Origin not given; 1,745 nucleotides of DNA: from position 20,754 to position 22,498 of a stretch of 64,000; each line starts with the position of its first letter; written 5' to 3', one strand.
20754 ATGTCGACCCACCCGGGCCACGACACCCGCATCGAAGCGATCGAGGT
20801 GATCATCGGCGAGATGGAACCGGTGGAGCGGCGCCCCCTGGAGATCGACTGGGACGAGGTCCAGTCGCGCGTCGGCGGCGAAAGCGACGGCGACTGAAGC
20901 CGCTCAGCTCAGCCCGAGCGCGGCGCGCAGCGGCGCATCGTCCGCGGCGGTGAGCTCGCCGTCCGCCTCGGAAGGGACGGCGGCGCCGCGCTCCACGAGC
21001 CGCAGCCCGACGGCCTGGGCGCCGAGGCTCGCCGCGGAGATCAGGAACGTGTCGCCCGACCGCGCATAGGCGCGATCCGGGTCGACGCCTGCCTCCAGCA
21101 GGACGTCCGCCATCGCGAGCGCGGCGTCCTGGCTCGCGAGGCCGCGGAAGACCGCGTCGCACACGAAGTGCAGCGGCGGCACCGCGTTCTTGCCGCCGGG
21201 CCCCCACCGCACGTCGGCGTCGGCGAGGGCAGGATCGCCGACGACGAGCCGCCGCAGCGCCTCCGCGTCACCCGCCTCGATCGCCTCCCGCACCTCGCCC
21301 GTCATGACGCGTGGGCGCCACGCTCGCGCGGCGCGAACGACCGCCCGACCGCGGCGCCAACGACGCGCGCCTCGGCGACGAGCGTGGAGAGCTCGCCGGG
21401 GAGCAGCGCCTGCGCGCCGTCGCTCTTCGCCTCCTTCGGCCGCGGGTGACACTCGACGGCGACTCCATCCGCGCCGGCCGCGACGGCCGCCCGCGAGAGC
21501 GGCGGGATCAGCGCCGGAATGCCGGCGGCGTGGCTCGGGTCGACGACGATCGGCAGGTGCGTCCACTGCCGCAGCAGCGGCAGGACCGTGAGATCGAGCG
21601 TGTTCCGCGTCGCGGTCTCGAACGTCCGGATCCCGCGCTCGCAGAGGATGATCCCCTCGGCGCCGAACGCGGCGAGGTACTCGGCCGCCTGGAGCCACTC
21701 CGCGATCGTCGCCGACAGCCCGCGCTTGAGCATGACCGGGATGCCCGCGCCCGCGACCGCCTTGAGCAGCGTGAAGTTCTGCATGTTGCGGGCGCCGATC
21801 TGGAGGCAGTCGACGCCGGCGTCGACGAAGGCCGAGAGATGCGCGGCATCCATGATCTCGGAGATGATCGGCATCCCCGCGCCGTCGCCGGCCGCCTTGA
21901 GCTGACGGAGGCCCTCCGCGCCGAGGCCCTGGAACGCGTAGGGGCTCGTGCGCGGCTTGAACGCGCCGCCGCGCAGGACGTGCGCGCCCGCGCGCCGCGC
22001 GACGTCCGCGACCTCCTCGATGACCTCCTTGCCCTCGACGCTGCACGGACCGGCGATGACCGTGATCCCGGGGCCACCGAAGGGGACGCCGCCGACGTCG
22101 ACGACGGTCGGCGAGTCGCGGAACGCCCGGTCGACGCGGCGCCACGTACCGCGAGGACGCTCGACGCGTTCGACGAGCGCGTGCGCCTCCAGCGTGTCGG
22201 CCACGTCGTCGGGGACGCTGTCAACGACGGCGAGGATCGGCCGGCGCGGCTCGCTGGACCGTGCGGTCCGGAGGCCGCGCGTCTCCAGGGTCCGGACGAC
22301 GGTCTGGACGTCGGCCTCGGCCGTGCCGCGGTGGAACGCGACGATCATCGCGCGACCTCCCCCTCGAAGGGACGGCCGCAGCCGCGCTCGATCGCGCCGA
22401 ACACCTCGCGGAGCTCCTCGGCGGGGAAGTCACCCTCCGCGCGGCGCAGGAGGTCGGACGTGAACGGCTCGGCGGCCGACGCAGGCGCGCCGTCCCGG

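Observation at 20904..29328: Ten-gene aromatic supraoperon with eight 4-nt start/stop overlaps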

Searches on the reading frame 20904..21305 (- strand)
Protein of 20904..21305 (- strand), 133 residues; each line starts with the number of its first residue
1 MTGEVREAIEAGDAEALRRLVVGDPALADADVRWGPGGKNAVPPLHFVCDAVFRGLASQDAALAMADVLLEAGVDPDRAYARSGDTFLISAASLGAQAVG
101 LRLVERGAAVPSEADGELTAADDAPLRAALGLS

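Call 5: search_protein_families(library=pfam, proteins=[window:20904-21305:-], max_evalue=0.01)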
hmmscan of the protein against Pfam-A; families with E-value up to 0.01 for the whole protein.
window:20904-21305:- (133 aa): 1 family
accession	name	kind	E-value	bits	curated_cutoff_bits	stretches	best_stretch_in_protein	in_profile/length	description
PF13637.12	Ank_4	-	0.0032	18.2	22.7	0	60-93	7-39/50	Ankyrin repeats (many copies)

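Call 29: find_homologous_proteins(query=window:20907-21305:-, max_evalue=0.01)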
Query window:20907-21305:- (133 aa): 70 proteins with E <= 0.01 among 2445 candidates.
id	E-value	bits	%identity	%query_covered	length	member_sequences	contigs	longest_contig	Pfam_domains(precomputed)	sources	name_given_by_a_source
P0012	4.6e-50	187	85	80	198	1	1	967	PF13606.13,PF12796.14,PF00023.37,PF13637.13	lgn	-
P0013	6.4e-50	187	77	83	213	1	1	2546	PF13606.13,PF12796.14,PF00023.37,PF13637.13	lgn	-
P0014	1.0e-47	179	78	83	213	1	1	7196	PF12796.14,PF13637.13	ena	-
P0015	3.7e-47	178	76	83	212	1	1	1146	PF12796.14,PF00023.37,PF13637.13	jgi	-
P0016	5.1e-46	174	74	83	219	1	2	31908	PF12796.14,PF00023.37,PF13637.13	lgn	-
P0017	8.0e-46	173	75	83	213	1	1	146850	PF13857.13,PF12796.14,PF00023.37,PF13637.13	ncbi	-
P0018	9.6e-46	173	98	69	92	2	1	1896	-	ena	-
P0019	1.6e-45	172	78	80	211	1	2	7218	PF13606.13,PF13857.13,PF12796.14,PF00023.37,PF13637.13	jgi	jgi:hypothetical protein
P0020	2.5e-45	172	77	83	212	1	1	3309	PF12796.14,PF00023.37,PF13637.13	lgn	-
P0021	5.7e-45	171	75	83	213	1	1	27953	PF13606.13,PF13857.13,PF12796.14,PF00023.37,PF13637.13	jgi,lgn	-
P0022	1.0e-44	170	75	83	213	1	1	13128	PF12796.14,PF00023.37,PF13637.13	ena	-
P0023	1.0e-44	170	75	83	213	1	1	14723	PF13857.13,PF12796.14,PF00023.37,PF13637.13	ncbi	-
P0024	2.1e-44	169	74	83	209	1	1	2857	PF12796.14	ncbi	-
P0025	4.6e-44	168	73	83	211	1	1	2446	PF12796.14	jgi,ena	-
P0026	2.1e-43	166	74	83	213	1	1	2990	PF13606.13,PF12796.14,PF00023.37,PF13637.13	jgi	jgi:hypothetical protein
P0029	4.8e-43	164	76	83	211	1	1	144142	PF12796.14,PF00023.37,PF13637.13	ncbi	ncbi:MAG: hypothetical protein AAF682_07910 [Planctomycetota bacterium]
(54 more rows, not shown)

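Call 30: find_encoding_contigs(protein=P0029, flank=10000, max_places=2)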
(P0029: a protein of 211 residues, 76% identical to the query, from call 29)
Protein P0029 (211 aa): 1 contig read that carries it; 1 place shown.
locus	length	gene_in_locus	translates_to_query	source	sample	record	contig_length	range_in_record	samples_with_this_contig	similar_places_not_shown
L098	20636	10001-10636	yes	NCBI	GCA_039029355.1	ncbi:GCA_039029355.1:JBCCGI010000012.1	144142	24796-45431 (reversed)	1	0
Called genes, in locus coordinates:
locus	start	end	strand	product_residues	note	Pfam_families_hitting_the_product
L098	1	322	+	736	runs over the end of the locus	PF02012:BNR (faint), PF13088:BNR_2 (faint), PF15902:Sortilin-Vps10 (faint), PF25852:DUF6242_C (faint)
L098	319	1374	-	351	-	PF08450:SGL (faint), PF25021:TEN_NHL (faint), PF24684:Vgb_lyase (weak), PF17170:DUF5128 (faint), PF01436:NHL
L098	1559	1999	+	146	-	PF22381:Staph_reg_Sar_Rot, PF01047:MarR, PF12802:MarR_2, PF13463:HTH_27 (weak)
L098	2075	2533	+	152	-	PF07681:DoxX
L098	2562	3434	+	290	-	PF02900:LigB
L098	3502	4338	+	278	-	PF03372:Exo_endo_phos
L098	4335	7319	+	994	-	PF13676:TIR_2 (faint)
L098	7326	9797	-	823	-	PF01839:FG-GAP (faint), PF13517:FG-GAP_3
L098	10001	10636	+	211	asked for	PF00023:Ank (faint), PF12796:Ank_2 (faint), PF13637:Ank_4 (faint)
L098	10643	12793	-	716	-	PF02897:Peptidase_S9_N, PF00326:Peptidase_S9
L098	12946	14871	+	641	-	PF00486:Trans_reg_C, PF13428:TPR_14 (faint), PF13181:TPR_8 (faint), PF13431:TPR_17 (faint), PF14559:TPR_19 (faint)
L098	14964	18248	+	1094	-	PF26549:Tricorn_N, PF26550:Tricorn_2nd, PF07676:PD40 (weak), PF26549:Tricorn_N, PF26550:Tricorn_2nd, PF14684:Tricorn_C1, PF14685:PDZ_Tricorn, PF03572:Peptidase_S41, +1 more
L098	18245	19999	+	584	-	PF05299:Peptidase_M61 (faint), PF17820:PDZ_6 (faint)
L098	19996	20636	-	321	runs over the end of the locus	PF01497:Peripla_BP_2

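Call 31: find_encoding_contigs(protein=P0017, flank=10000, max_places=2)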
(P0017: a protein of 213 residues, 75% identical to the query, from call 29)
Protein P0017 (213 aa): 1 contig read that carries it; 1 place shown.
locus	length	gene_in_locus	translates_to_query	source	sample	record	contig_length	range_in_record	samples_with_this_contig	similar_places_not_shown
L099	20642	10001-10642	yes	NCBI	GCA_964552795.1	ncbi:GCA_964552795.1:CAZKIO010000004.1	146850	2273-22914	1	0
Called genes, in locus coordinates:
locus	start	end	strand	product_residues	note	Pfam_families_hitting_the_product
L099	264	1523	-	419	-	PF00155:Aminotran_1_2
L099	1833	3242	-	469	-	PF00884:Sulfatase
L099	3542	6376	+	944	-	PF00069:Pkinase, PF07714:PK_Tyr_Ser-Thr, PF03781:FGE-sulfatase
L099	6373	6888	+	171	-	-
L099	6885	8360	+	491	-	PF00082:Peptidase_S8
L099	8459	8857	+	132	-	PF12680:SnoaL_2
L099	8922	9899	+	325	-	PF26340:DNA-SBD_ScoMcrA, PF13391:HNH_2 (weak)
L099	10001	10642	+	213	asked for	PF00023:Ank (faint), PF13637:Ank_4 (faint), PF13857:Ank_5 (faint), PF12796:Ank_2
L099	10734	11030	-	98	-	PF01638:HxlR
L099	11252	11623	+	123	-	-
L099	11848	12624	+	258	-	PF00106:adh_short, PF08659:KR, PF13561:adh_short_C2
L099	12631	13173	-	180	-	PF08002:DUF1697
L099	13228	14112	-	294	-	PF02517:Rce1-like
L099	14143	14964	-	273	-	PF04116:FA_hydroxylase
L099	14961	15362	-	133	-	-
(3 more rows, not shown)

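Call 34: find_encoding_contigs(protein=P0016, flank=10000, max_places=2)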
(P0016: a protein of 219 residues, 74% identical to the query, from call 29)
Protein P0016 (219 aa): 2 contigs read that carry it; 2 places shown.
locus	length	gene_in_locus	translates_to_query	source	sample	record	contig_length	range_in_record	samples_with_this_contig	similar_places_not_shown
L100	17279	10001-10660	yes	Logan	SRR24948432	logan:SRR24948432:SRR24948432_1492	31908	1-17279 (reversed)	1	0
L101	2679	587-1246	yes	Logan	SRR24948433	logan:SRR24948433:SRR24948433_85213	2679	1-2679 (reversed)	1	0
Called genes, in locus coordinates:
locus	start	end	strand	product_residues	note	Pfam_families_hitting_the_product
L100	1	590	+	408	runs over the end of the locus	-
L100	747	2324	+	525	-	PF20308:TPR-S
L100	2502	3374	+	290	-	PF01590:GAF, PF13185:GAF_2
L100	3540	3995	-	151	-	PF00571:CBS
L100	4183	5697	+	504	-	PF00339:Arrestin_N (faint)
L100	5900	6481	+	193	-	-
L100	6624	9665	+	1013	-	PF00069:Pkinase, PF07714:PK_Tyr_Ser-Thr, PF13371:TPR_9 (faint), PF07719:TPR_2 (faint), PF13181:TPR_8 (faint), PF13414:TPR_11 (faint), PF12895:ANAPC3 (faint), PF14559:TPR_19 (weak), +2 more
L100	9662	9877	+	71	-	-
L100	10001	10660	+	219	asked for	PF13637:Ank_4 (faint), PF00023:Ank (faint), PF12796:Ank_2 (weak)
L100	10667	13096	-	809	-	PF00082:Peptidase_S8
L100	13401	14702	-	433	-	PF13428:TPR_14 (faint), PF14559:TPR_19 (faint), PF07719:TPR_2 (faint), PF00515:TPR_1 (faint), PF23914:TPR_CcmH_CycH (weak)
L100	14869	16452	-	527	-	-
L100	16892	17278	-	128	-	?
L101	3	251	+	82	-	?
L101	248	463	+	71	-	-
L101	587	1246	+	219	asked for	PF13637:Ank_4 (faint), PF00023:Ank (faint), PF12796:Ank_2 (weak)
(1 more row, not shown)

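Call 35: find_encoding_contigs(protein=P0014, flank=10000, max_places=2)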
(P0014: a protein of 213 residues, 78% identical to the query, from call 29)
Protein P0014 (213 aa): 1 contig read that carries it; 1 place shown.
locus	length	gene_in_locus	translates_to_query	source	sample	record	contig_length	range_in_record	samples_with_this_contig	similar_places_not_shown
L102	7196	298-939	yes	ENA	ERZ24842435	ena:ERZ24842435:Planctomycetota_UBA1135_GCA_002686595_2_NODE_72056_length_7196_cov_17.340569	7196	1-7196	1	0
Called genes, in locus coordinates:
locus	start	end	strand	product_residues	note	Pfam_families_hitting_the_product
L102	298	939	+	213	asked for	PF13637:Ank_4 (faint), PF12796:Ank_2 (weak)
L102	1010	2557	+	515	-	PF13360:PQQ_2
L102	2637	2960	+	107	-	PF04542:Sigma70_r2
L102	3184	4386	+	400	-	PF00884:Sulfatase, PF16347:SGSH_C, PF13428:TPR_14 (faint), PF14559:TPR_19 (weak), PF13424:TPR_12 (weak), PF00515:TPR_1 (weak), PF13432:TPR_16, PF14559:TPR_19 (weak), +6 more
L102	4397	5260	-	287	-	PF18792:UspA1_rep (faint)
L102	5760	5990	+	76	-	-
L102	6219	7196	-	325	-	?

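Call 60: search_protein_families(library=ncbifam, proteins=[window:20904-21305:-], max_evalue=0.01)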
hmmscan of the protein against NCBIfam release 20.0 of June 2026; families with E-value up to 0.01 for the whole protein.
window:20904-21305:- (133 aa): 0 families

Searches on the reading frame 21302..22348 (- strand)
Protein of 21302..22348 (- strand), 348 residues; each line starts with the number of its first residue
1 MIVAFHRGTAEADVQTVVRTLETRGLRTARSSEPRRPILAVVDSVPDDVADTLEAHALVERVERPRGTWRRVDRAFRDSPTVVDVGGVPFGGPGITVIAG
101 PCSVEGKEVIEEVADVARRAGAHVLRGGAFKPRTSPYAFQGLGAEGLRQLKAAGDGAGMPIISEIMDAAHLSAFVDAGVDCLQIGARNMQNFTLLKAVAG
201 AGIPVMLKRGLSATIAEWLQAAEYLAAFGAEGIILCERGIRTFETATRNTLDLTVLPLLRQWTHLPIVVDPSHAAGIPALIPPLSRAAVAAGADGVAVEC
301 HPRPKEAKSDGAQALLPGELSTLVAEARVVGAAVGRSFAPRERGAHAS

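Call 5: search_protein_families(library=pfam, proteins=[window:21302-22348:-], max_evalue=0.01)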
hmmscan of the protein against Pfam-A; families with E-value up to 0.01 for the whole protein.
window:21302-22348:- (348 aa): 3 families
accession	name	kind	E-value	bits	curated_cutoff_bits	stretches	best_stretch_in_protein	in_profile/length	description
PF00793.26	DAHP_synth_1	-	9.4e-73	244.9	25.5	1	95-323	18-257/270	DAHP synthetase I family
PF03102.20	NeuB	-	9.8e-10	38.7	22.1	1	142-336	53-238/241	NeuB family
PF18152.6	DAHP_snth_FXD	-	0.00043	20.5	27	1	1-63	1-63/67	DAHP synthase ferredoxin-like domain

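Call 13: find_related_loci(query=window:21305-22348:-, collection=genome_contigs, flank=10000)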
Query window:21305-22348:- (348 aa) in genome_contigs; peptide patterns used: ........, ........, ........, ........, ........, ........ (x = any residue, [..] = any of these).
600 stretches matched a pattern (row limit reached: there are more); 596 encode a relative of the query (tblastn E <= 1e-3); the best 80 are kept; 80 distinct loci.
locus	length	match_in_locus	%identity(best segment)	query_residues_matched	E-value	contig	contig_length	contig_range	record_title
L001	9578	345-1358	48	1-338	2e-100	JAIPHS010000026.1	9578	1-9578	MAG: Candidatus Omnitrophota bacterium isolate Tobar15.5-16.5m-G36 Tobar15-5-16-5m-C5352, whole genome shotgun sequence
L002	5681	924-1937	48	1-338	2e-100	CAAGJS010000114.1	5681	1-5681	MAG TPA_asm: Erysipelotrichaceae bacterium, isolate HGM09831, WGS project CAAGJS010000000 data, contig: SRS476292_32_k11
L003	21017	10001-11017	47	2-338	4e-100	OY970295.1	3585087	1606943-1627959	MAG: Thermodesulfovibrionales bacterium isolate MFD01299.bin.c.3 genome assembly, chromosome: 1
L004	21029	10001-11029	48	1-343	3e-100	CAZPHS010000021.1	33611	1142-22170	MAG TPA_asm: uncultured Christensenellaceae bacterium isolate binchicken_co173_367 genome assembly, contig: NODE_4425_le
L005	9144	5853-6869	47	2-338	6e-100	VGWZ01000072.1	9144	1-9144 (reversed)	MAG: Nitrospira sp. isolate K_DeepCast_250m_m1_045 K_DeepCast_250m_m1_045_Ga0194125_10016591, whole genome shotgun seque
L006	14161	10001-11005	48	1-337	9e-99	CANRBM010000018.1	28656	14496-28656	MAG: uncultured Clostridia bacterium isolate Lapin-030__bin15 genome assembly, contig: Lapin-030__NODE_2303_length_28656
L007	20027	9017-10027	47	1-338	3e-98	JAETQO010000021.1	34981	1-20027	MAG: Ruminococcus sp. isolate S27_Bin2 scaffold_1523, whole genome shotgun sequence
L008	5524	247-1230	47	1-330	3e-98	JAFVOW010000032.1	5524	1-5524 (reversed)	MAG: Clostridia bacterium isolate RGIG5260 Sheep_Colon-1__c169470, whole genome shotgun sequence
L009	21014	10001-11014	46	1-338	4e-98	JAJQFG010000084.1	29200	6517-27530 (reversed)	MAG: Erysipelotrichaceae bacterium isolate MO.1_4 NODE_149_length_29200_cov_33.354778, whole genome shotgun sequence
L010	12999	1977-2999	48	1-342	4e-98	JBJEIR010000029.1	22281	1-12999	MAG: Acutalibacteraceae bacterium isolate PUUB41_bin.040 NODE_1397_length_22281_cov_6.543013, whole genome shotgun seque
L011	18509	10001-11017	46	1-338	9e-98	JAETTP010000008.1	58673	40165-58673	MAG: Bacillota bacterium isolate S4_Bin7 scaffold_739, whole genome shotgun sequence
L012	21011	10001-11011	45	1-338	1e-97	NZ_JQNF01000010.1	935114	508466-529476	Carnobacterium jeotgali MS3 BP18DRAFT_scf7180000000060_quiver.7_C, whole genome shotgun sequence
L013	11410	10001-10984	48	1-330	2e-97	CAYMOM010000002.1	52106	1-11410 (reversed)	MAG TPA_asm: uncultured Faecalibacterium sp. isolate SRP313737_co1_64 genome assembly, contig: NODE_1071_length_52106_co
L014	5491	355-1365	46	1-338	5e-97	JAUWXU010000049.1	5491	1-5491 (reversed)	MAG: Candidatus Omnitrophota bacterium isolate CSMAG_2692 CSMAG_2692_k141_651315_length_5491_cov_7.7531, whole genome sh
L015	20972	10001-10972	49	1-326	4e-97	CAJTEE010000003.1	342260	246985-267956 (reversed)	Lachnospiraceae bacterium isolate C57_80_CC_BP genome assembly, contig: MGBC000176.3, whole genome shotgun sequence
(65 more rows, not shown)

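Call 60: search_protein_families(library=ncbifam, proteins=[window:21302-22348:-], max_evalue=0.01)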
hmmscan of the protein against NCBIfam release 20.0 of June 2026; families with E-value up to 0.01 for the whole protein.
window:21302-22348:- (348 aa): 10 families
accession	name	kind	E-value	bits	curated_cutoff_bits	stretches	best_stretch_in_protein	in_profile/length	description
NF006421.0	PRK08673.1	subfamily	2.6e-122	408.3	335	1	1-337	1-336/338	3-deoxy-7-phosphoheptulonate synthase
TIGR01361.1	DAHP_synth_Bsub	equivalog_domain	9e-103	343.2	267.75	1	72-328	3-258/260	3-deoxy-7-phosphoheptulonate synthase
NF009933.0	PRK13396.1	subfamily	1.7e-97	326.6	486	1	1-338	1-345/352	3-deoxy-7-phosphoheptulonate synthase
NF009239.0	PRK12595.1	equivalog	1.9e-93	313.3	279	1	72-316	96-339/360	bifunctional 3-deoxy-7-phosphoheptulonate synthase/chorismate mutase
NF041229.1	BagF_FevY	exception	6.4e-91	305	700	1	10-329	6-324/340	phospho-2-dehydro-3-deoxyheptonate aldolase BagF/FevY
TIGR01362.1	KDO8P_synth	equivalog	5.8e-27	94.5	314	1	95-327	3-249/258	3-deoxy-8-phosphooctulonate synthase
NF003543.0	PRK05198.1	equivalog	1.4e-26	93.2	242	1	95-327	18-264/273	3-deoxy-8-phosphooctulonate synthase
NF009109.0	PRK12457.1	equivalog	5.4e-15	55.4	457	1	110-331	36-269/281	3-deoxy-8-phosphooctulonate synthase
TIGR03569.1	NeuB_NnaB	equivalog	2.3e-06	26.9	399.65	1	142-337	73-261/329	N-acetylneuraminate synthase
TIGR03586.1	PseI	equivalog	0.00022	20.5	340.25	1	156-336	88-259/327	pseudaminic acid synthase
